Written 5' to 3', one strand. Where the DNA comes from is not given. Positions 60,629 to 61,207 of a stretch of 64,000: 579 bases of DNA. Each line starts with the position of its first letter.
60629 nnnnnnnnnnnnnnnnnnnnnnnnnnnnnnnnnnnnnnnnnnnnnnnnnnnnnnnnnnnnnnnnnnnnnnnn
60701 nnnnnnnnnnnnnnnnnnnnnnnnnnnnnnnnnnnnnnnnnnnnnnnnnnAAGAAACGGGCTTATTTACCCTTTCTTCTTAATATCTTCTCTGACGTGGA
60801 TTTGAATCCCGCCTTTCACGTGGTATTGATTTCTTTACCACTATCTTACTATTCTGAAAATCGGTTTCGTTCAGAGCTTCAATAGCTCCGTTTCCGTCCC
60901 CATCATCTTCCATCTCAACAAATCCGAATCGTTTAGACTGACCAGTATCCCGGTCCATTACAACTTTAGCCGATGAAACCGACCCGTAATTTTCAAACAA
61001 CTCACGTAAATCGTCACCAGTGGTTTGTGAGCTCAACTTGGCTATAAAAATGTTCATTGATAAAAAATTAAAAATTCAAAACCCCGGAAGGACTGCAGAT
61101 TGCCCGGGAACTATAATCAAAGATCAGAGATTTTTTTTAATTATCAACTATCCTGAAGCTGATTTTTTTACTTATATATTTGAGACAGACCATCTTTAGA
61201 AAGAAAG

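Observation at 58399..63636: Second cytochrome cluster: an octaheme cytochrome with TPR/HEAT repeats, followed by a PD40 beta-propeller diheme protein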

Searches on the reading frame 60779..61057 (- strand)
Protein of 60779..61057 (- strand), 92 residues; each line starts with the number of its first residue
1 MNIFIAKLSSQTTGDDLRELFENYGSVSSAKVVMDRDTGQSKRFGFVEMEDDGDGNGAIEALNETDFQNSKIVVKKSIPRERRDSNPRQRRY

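Call 4: search_protein_families(library=pfam, proteins=[window:60779-61057:-], max_evalue=0.1)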
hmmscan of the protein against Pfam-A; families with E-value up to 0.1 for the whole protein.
window:60779-61057:- (92 aa): 1 family
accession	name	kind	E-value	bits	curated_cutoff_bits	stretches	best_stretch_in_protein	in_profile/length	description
PF00076.28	RRM_1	-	9.1e-19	67.5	20.7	1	3-72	1-69/70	RNA recognition motif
